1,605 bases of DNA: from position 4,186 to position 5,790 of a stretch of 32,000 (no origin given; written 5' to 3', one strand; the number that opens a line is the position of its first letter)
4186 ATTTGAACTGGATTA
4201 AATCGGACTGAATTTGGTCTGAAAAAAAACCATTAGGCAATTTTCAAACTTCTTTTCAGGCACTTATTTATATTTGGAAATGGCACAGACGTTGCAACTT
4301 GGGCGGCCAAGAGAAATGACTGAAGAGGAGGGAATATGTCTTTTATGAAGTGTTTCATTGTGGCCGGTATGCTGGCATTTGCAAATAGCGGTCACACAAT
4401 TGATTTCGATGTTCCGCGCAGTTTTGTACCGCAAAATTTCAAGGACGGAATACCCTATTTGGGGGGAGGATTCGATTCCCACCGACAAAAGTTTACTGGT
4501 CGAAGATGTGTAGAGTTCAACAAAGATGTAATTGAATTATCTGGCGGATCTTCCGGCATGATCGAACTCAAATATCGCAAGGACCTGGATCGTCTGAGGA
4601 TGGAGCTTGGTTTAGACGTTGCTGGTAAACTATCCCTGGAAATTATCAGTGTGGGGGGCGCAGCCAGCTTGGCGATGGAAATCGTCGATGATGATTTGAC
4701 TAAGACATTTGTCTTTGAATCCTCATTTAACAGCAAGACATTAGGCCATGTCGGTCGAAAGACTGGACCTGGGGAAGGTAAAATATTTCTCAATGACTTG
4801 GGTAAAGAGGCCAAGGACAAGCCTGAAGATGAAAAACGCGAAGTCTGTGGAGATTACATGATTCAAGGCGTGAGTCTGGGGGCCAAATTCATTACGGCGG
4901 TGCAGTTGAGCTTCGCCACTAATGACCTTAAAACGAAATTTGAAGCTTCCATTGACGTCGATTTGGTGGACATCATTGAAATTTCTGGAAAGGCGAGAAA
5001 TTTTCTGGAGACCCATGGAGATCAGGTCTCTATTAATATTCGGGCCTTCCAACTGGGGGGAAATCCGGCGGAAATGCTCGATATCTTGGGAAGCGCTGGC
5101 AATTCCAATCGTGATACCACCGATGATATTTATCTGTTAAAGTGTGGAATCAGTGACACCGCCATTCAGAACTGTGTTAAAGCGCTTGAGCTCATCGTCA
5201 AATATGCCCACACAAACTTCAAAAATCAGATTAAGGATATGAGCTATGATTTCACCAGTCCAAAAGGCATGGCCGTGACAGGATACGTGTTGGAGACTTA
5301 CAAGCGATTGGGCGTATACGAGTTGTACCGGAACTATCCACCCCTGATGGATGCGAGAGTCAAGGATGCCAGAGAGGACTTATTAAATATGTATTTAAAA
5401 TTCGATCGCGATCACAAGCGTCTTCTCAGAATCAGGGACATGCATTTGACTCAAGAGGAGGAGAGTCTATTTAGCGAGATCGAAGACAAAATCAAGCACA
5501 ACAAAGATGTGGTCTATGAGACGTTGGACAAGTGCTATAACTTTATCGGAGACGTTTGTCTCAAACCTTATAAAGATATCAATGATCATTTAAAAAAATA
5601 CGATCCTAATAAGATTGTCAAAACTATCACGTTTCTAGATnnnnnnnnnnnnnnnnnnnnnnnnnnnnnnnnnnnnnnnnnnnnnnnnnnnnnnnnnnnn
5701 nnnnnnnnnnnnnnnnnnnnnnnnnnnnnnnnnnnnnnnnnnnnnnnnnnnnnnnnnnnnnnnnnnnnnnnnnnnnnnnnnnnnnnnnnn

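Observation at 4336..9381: Operon of three tandem secreted MACPF/perforin-like paralogs, two fused to LRR domains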

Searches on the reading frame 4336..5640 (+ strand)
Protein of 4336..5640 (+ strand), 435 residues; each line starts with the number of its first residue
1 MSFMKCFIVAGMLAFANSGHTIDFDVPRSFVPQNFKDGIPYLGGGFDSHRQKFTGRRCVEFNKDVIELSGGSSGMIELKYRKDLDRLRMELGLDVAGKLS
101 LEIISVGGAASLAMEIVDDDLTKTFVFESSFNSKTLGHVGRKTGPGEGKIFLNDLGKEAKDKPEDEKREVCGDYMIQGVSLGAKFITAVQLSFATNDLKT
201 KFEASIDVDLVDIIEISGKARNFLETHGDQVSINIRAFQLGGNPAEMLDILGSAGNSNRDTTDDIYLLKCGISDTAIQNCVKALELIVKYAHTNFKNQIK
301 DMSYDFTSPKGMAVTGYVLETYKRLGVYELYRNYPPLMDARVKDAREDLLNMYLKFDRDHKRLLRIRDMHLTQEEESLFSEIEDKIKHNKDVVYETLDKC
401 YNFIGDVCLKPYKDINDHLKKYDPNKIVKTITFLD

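Call 11: find_homologous_proteins(query=window:4336-5640:+, max_evalue=0.001)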
Query window:4336-5640:+ (435 aa): 1 proteins with E <= 0.001 among 6028 candidates.
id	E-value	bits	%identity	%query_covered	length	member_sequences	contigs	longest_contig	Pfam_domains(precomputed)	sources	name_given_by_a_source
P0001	2.1e-288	974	100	99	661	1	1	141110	PF12799.14,PF13855.13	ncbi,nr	ncbi:MAG: leucine-rich repeat domain-containing protein [Bdellovibrio sp.]|nr:leucine-rich repeat do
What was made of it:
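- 4336..6330 (+): Paralog 1 (class A): signal peptide, MACPF-like core, helical hairpin, five 22-residue internalin-type LRRs (5767-6042) and a Cys-containing C-terminal cap (6145-6327). NCBI calls the start at 4345 (661 aa). It is identical to P0001, 'MAG: LRR domain-containing protein [Bdellovibrio sp.]' (call 11).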

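Call 15: find_encoding_contigs(protein=P0001, flank=10000, max_places=3)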
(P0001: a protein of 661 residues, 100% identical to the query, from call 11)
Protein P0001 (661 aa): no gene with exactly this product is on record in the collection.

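Call 25: search_protein_representatives(alignment_id=A1)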
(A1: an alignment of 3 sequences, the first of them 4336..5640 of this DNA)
Query: 3 sequences, 426 profile positions. Proteins with E-value up to 0.001 (for the whole library): 1218; up to 1e-10: 583; up to 1e-30: 17. The best 150 are listed.
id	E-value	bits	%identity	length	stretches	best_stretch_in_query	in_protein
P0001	1.9e-188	643.1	-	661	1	4-426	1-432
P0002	8.4e-167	571.8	-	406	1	16-417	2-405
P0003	4.2e-157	539.8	-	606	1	1-426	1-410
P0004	1.5e-48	182.2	-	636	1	8-398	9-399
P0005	1.7e-44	168.8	-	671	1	39-383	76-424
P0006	1.3e-41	159.4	-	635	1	16-389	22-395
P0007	2.4e-39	151.9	-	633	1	38-402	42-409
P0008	1.5e-37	145.9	-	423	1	38-394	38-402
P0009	1.1e-35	139.8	-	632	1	36-390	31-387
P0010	6.0e-35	137.4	-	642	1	32-384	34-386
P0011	5.9e-34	134.1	-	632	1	42-383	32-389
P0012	1.7e-32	129.3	-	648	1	39-392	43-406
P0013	2.4e-32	128.8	-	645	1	35-383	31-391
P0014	4.2e-32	128.0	-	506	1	161-395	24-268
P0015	1.0e-31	126.7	-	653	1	42-400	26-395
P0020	2.8e-30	122.0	-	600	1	83-417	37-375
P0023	6.8e-28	114.1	-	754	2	166-390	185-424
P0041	5.3e-23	98.0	-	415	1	44-375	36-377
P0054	1.6e-21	93.1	-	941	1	41-420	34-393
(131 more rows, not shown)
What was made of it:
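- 1218 representatives at E<=1e-3 and 583 at E<=1e-10 (call 25).
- Tried and rejected: The exhaustive profile search was needed (call 25).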

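Call 42: search_protein_families(library=pfam, alignment_id=A4, max_evalue=0.001)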
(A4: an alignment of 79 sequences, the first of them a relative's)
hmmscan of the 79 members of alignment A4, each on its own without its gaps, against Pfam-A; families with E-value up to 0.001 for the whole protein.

A. member 1, P0004 (636 aa): 5 families
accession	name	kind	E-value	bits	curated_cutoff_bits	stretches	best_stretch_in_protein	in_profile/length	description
PF12799.13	LRR_4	-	4.9e-11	43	27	2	481-520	2-42/44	Leucine Rich repeats (2 copies)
PF13855.12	LRR_8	-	7.9e-11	42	27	1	460-514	3-61/61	Leucine rich repeat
PF23211.1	LRR_LRWD1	-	1.4e-06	28.6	28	0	457-517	41-101/190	Leucine-rich repeat and WD repeat-containing protein 1, LRR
PF23598.1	LRR_14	-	8.2e-06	25.2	40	1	469-573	36-194/353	Leucine-rich repeat region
PF14580.12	LRR_9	-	0.00019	21.5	30.5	1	449-530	33-116/175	Leucine-rich repeat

B. families by the number of members that match (of 79 scanned): 30 families (the first 25 are shown)
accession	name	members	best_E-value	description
PF12799.13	LRR_4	41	6.8e-25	Leucine Rich repeats (2 copies)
PF13855.12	LRR_8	34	3.6e-14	Leucine rich repeat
PF14580.12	LRR_9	13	9e-09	Leucine-rich repeat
PF23598.1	LRR_14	12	6.4e-07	Leucine-rich repeat region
PF00560.39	LRR_1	12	7.5e-07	Leucine Rich Repeat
PF13516.12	LRR_6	7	2.2e-06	Leucine Rich repeat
PF23211.1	LRR_LRWD1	5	1.4e-06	Leucine-rich repeat and WD repeat-containing protein 1, LRR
PF23952.1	LRR_EndoS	5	4.4e-05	Endo-beta-N-acetylglucosaminidase EndoS LRR domain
PF13418.12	Kelch_4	3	6.8e-35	Galactose oxidase, central domain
PF24681.1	Kelch_KLHDC2_KLHL20_DRC7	3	2.3e-23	KLHDC2/KLHL20/DRC7 Kelch-repeats domain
PF01344.31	Kelch_1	3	2.2e-22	Kelch motif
PF13964.12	Kelch_6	3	7.7e-19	Kelch motif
PF24981.1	Beta-prop_ATRN-LZTR1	3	4.7e-16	Attractin/LZTR1 beta-propeller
PF13415.12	Kelch_3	3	1.7e-15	Galactose oxidase, central domain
PF07646.21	Kelch_2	3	7.9e-14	Kelch motif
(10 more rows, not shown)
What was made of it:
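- LRR in 41 of 79 long members, also Kelch, Jacalin and Laminin_G_3 (call 42). C-terminal modules vary widely across the family: LRR, Kelch, Jacalin, Laminin_G_3 (call 42).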

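Call 43: predict_structure(alignment_id=A3)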
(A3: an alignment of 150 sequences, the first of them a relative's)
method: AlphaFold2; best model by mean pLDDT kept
length: 406 residues; sequences in the alignment: 150
mean_pLDDT: 78.0   pTM: 0.67
mean pLDDT of the five models: 78.0, 77.8, 77.1, 77.0, 76.2
residues with pLDDT >= 90: 139; 70-90: 157; 50-70: 63; < 50: 47
segments of 3 or more residues with pLDDT < 50: 1-3, 32-36, 73-110
pLDDT, mean of each block of 10 residues (from residue 1): 51 71 67 53 89 92 79 43 36 32 38 65 87 91 96 86 94 91 89 81 61 73 91 91 87 87 91 84 59 91 93 78 89 86 83 92 92 87 88 92 69
secondary structure, 60 per line:
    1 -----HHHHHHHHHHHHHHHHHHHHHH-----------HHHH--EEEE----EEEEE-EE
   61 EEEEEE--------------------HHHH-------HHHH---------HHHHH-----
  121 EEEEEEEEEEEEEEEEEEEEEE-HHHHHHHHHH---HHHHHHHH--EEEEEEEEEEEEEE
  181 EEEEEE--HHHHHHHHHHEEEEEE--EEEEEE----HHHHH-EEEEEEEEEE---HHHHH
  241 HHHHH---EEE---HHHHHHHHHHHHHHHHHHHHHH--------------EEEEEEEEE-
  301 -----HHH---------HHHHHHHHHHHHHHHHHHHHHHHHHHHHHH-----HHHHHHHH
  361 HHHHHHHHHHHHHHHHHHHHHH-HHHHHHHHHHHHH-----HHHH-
elements in order: H6-27 H39-42 E45-48 E53-57 E59-66 H87-90 H98-101 H111-115 E121-142 H144-153 H157-164 E167-186 H189-198 E199-204 E207-212 H217-221 E223-232 H236-245 E249-251 H255-276 E291-299 H318-347 H353-382 H384-396 H402-405
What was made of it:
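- On MACPF/CDC superfamily (fold level): P2 is equivalent (call 43).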

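Call 45: fold_search(model_id=the predicted structure, library=pdb)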
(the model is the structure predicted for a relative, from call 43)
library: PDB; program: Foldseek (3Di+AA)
matches with E <= 10: 143; with E <= 0.001: 9
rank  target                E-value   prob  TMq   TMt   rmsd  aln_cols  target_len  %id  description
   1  6u23_A                8.9e-05  0.97  0.21  0.16  21.5       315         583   14  EM structure of MPEG-1(w.t.) soluble pre-pore (released 2019-09-25)
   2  6u2w_A                2.0e-04  0.97  0.21  0.16  13.6       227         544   16  EM structure of MPEG-1(L425K) pre-pore complex bound to liposome (released 2019-09-25)
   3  5oup                  5.0e-04  0.97  0.23  0.32  20.3       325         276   13  Structure of TgPLP1 MACPF domain (released 2018-04-11)
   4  6u2j_A                5.6e-04  0.96  0.23  0.17  21.3       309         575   14  EM structure of MPEG-1 (L425K, alpha conformation) soluble pre-pore complex (released 2019-09-25)
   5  4oej                  6.0e-04  0.96  0.25  0.22  12.6       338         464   13  Structure of membrane binding protein pleurotolysin B from Pleurotus ostreatus (released 2015-02-18)
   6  6u2k_B                6.3e-04  0.92  0.22  0.16  21.3       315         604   14  EM structure of MPEG-1 (L425K, alpha conformation) soluble pre-pore complex (released 2019-09-25)
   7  4ov8                  7.5e-04  0.98  0.26  0.24  11.0       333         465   13  Crystal Structure of the TMH1-lock mutant of the mature form of pleurotolysin B (released 2015-02-18)
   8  8b6v_A                9.0e-04  0.98  0.28  0.25  11.5       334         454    9  Mp2Ba1 pre-pore (released 2023-05-31)
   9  3kk7_A                9.0e-04  0.91  0.18  0.16  11.6       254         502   12  Crystal structure of Putative cell invasion protein with MAC/Perforin domain (NP_812351.1) from BACTERIODES THETAIOTAO (released 2009-11-24)
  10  2qp2                  1.1e-03  0.90  0.25  0.22  13.7       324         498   11  Structure of a MACPF/perforin-like protein (released 2007-09-04)
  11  6u2l_A                1.2e-03  0.96  0.22  0.16  13.1       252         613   16  EM structure of MPEG-1 (L425K, beta conformation) soluble pre-pore complex (released 2019-09-25)
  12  5own_A                1.7e-03  0.98  0.28  0.35  10.7       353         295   12  Structure of TgPLP1 MACPF domain (released 2018-04-11)
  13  6fbm_A                1.8e-03  0.84  0.23  0.19  13.9       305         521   13  Crystal structure of GNIP1Aa from Chromobacterium piscinae (released 2019-01-30)
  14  3kk7_B                1.9e-03  0.92  0.20  0.18  11.2       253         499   12  Crystal structure of Putative cell invasion protein with MAC/Perforin domain (NP_812351.1) from BACTERIODES THETAIOTAO (released 2009-11-24)
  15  8b6u                  2.8e-03  0.77  0.21  0.18  13.6       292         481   11  Mpf2Ba1 monomer (released 2023-05-31)
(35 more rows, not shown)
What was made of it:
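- On MACPF/CDC superfamily (fold level): The Foldseek top 50 are all MACPF/CDC (call 45).
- Closest known: Aegerolysin-partner MACPF proteins. Same: They share the MACPF core fold (call 45).
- Closest known: Complement membrane attack complex C6-C9. Same: C8, C9 and C6 are among the fold hits (call 45).
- The Foldseek top 50 are all MACPF/CDC, with probabilities up to 0.98 (call 45). Astrotactin-2 and Bth-MACPF are among the fold hits (call 45). Low TM-scores (call 45).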

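Call 47: list_cluster_members(proteins=[P0004, P0005, P0006, P0007, P0008, P0009, P0010, P0020, P0023, P0054])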
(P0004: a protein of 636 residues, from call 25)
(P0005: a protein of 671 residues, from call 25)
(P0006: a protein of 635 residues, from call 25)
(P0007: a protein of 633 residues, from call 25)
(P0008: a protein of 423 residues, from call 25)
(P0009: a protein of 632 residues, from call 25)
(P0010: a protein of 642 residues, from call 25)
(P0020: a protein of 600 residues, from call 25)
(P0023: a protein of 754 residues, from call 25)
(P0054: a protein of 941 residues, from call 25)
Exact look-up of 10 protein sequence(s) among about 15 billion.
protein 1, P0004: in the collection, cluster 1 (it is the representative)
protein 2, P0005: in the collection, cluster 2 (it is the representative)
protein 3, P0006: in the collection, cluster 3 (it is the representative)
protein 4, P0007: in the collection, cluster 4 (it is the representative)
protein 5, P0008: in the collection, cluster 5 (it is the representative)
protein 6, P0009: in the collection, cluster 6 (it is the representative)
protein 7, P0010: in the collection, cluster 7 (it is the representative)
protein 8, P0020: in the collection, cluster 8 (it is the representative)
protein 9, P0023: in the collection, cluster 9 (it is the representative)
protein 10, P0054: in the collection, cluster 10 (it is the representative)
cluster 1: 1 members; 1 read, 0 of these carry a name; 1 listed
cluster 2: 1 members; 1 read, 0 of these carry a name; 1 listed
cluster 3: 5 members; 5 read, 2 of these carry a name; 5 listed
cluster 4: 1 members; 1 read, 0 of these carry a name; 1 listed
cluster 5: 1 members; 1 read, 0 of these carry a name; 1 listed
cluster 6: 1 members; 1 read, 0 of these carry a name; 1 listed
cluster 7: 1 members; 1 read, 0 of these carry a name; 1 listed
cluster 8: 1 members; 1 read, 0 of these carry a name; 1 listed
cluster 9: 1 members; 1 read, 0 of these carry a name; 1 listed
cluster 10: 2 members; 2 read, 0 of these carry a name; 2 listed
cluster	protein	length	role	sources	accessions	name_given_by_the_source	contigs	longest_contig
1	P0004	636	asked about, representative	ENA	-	-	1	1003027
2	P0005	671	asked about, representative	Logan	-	-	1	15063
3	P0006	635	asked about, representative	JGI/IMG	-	Leucine-rich repeat (LRR) protein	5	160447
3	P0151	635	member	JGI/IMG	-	hypothetical protein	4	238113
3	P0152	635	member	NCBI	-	-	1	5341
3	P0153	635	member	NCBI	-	-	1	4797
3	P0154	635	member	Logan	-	-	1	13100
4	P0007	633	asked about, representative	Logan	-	-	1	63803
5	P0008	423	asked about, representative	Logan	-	-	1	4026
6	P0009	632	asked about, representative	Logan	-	-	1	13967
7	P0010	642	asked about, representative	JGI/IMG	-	-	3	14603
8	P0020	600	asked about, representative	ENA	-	-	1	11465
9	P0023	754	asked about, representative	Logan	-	-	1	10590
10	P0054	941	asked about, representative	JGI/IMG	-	-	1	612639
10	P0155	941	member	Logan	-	-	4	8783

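Call 48: find_encoding_contigs(protein=P0004, flank=10000, max_places=3)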
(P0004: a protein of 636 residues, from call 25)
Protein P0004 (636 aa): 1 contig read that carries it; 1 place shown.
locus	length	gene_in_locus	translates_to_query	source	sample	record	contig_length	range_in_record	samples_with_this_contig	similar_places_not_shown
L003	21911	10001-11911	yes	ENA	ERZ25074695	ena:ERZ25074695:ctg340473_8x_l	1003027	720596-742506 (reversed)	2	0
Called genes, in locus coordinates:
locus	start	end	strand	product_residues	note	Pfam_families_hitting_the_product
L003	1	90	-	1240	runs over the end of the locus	-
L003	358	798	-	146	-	-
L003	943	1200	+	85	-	-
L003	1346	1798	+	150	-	-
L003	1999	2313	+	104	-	-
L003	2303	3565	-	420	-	PF00872:Transposase_mut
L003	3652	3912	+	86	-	PF14588:YjgF_endoribonc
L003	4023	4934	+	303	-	PF13650:Asp_protease_2 (faint), PF13975:gag-asp_proteas (faint)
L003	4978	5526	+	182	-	-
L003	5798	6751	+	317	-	-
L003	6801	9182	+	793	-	PF00082:Peptidase_S8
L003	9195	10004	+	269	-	-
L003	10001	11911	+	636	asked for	PF23598:LRR_14 (weak), PF23211:LRR_LRWD1 (faint), PF13855:LRR_8, PF12799:LRR_4 (weak)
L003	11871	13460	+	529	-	PF12799:LRR_4 (weak)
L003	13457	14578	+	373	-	-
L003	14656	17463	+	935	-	PF00989:PAS (weak), PF08448:PAS_4 (faint), PF13188:PAS_8 (faint), PF08447:PAS_3, PF13426:PAS_9, PF00512:HisKA, PF02518:HATPase_c, PF00072:Response_reg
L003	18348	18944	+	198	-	PF04229:GrpB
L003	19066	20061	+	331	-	PF00248:Aldo_ket_red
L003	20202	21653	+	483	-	PF00989:PAS, PF08448:PAS_4 (weak), PF13426:PAS_9, PF00989:PAS, PF08448:PAS_4 (weak), PF13426:PAS_9, PF00512:HisKA, PF02518:HATPase_c, +3 more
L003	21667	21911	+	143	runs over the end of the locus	PF00072:Response_reg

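Call 54: find_encoding_contigs(protein=P0006, flank=10000, max_places=2)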
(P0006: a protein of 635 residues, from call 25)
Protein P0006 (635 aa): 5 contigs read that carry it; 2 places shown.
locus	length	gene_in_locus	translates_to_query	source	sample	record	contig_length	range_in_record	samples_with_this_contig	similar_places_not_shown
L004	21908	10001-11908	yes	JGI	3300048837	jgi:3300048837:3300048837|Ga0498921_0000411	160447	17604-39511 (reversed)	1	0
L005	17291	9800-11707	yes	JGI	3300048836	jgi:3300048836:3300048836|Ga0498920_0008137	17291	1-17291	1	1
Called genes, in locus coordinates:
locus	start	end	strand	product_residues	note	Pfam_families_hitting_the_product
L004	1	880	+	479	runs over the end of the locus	PF05833:NFACT_N (weak), PF05670:NFACT-R_1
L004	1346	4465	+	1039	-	PF01094:ANF_receptor, PF13433:Peripla_BP_5, PF13458:Peripla_BP_6, PF00989:PAS, PF13426:PAS_9, PF00512:HisKA, PF02518:HATPase_c, PF00072:Response_reg, +2 more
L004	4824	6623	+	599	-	PF12799:LRR_4 (faint), PF13855:LRR_8 (faint)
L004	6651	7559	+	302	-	-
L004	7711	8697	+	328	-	-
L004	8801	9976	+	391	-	PF00089:Trypsin, PF13365:Trypsin_2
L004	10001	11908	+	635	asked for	PF12799:LRR_4, PF13855:LRR_8 (weak), PF12799:LRR_4 (weak)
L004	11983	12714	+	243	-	-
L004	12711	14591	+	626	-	PF13855:LRR_8 (weak), PF14580:LRR_9 (weak), PF12799:LRR_4 (weak)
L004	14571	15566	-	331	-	PF13483:Lactamase_B_3, PF12706:Lactamase_B_2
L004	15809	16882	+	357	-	PF01118:Semialdhyde_dh, PF02774:Semialdhyde_dhC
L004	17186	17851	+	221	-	PF13505:OMP_b-brl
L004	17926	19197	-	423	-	PF00108:Thiolase_N, PF02803:Thiolase_C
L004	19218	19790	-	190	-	PF00440:TetR_N, PF16925:TetR_C_13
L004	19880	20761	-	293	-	PF02678:Pirin, PF05726:Pirin_C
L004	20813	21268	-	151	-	PF02566:OsmC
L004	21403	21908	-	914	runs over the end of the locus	PF07715:Plug, PF00593:TonB_dep_Rec_b-barrel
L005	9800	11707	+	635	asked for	PF12799:LRR_4, PF13855:LRR_8 (weak), PF12799:LRR_4 (weak)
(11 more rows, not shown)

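Call 55: find_encoding_contigs(protein=P0007, flank=10000, max_places=2)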
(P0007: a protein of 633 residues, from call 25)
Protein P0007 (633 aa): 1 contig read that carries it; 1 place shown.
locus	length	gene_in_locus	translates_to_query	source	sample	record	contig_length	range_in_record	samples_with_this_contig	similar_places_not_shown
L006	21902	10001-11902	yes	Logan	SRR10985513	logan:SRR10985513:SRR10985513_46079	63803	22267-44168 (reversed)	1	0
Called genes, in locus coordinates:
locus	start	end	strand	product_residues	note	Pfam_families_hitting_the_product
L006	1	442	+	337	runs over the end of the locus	-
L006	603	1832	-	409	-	PF00595:PDZ, PF13180:PDZ_2, PF17820:PDZ_6, PF03572:Peptidase_S41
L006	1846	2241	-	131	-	-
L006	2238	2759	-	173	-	PF04542:Sigma70_r2, PF08281:Sigma70_r4_2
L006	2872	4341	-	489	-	PF00072:Response_reg, PF00158:Sigma54_activat, PF01078:Mg_chelatase (faint), PF14532:Sigma54_activ_2, PF07728:AAA_5 (weak)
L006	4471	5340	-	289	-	PF00089:Trypsin (weak)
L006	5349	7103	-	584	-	PF13855:LRR_8 (faint)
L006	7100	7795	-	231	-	-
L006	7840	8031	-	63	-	-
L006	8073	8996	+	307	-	-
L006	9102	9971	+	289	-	PF00089:Trypsin, PF13365:Trypsin_2 (weak)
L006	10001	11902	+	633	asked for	PF14580:LRR_9 (weak), PF12799:LRR_4 (weak), PF13855:LRR_8, PF12799:LRR_4 (weak)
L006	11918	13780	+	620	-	PF13855:LRR_8 (weak), PF12799:LRR_4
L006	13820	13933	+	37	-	-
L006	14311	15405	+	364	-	PF01844:HNH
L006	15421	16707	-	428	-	-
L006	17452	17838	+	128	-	PF01042:Ribonuc_L-PSP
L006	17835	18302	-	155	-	PF14539:DUF4442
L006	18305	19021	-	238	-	PF00072:Response_reg, PF00486:Trans_reg_C (weak)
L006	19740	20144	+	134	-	PF00072:Response_reg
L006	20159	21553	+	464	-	PF00672:HAMP, PF00512:HisKA, PF02518:HATPase_c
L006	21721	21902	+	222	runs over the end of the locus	PF00702:Hydrolase (weak), PF13419:HAD_2 (faint)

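Call 67: search_protein_families(library=pfam, proteins=[L003:5798-6751:+, L004:7711-8697:+, L006:8073-8996:+], max_evalue=0.01)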
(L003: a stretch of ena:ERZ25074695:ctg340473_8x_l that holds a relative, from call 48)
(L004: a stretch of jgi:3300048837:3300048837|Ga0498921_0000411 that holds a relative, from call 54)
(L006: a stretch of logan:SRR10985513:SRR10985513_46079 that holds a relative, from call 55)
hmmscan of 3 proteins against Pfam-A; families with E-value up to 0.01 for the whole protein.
L003:5798-6751:+ (317 aa): 0 families

L004:7711-8697:+ (328 aa): 0 families

L006:8073-8996:+ (307 aa): 0 families

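Call 73: find_encoding_contigs(protein=P0054, flank=10000, max_places=1)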
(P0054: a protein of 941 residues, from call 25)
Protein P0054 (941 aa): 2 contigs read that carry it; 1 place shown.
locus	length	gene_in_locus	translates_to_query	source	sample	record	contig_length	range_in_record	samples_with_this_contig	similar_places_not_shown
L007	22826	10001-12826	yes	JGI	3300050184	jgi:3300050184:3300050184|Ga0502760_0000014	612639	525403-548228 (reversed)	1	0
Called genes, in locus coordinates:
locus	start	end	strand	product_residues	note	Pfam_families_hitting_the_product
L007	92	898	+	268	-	PF21926:FeeM (faint), PF00583:Acetyltransf_1, PF13527:Acetyltransf_9 (faint), PF13673:Acetyltransf_10, PF13508:Acetyltransf_7, PF08445:FR47 (weak)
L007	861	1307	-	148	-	-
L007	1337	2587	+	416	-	-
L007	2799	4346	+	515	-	-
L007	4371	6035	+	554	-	PF03169:OPT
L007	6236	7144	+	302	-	-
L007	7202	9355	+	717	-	PF00082:Peptidase_S8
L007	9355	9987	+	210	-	-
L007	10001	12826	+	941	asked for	PF13855:LRR_8 (faint), PF12799:LRR_4 (weak), PF13418:Beta-prop_TYW4 (faint), PF24681:Kelch_KLHDC2_KLHL20_DRC7, PF24981:Beta-prop_ATRN-LZTR1, PF13415:Beta-prop_FBX42 (weak), PF01344:Kelch_1 (weak), PF13415:Beta-prop_FBX42 (weak), +3 more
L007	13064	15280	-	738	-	PF16697:Yop-YscD_cpl, PF00498:FHA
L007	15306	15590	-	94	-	-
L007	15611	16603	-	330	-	PF12895:ANAPC3 (faint), PF13176:TPR_7 (faint), PF25062:ARM_TT21_N (faint), PF13428:TPR_14 (faint), PF23914:TPR_CcmH_CycH (faint), PF13424:TPR_12 (weak), PF13432:TPR_16 (weak), PF14559:TPR_19, +7 more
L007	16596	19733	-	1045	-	PF13176:TPR_7 (faint), PF13174:TPR_6 (faint), PF13428:TPR_14 (faint), PF13525:YfiO (faint), PF07719:TPR_2 (faint), PF13432:TPR_16 (faint)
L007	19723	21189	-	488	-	PF12895:ANAPC3 (faint), PF00515:TPR_1 (faint), PF07719:TPR_2 (faint), PF13174:TPR_6 (faint), PF13432:TPR_16 (faint)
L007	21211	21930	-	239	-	-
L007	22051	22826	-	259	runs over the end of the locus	PF00535:Glycos_transf_2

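Call 74: find_encoding_contigs(protein=P0041, flank=10000, max_places=1)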
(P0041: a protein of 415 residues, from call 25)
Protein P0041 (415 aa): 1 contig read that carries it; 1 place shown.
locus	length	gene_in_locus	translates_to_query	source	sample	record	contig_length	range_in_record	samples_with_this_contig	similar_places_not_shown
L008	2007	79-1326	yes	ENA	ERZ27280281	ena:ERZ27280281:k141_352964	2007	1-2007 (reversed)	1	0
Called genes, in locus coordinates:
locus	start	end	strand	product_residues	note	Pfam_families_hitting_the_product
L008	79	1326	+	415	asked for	-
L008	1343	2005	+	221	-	?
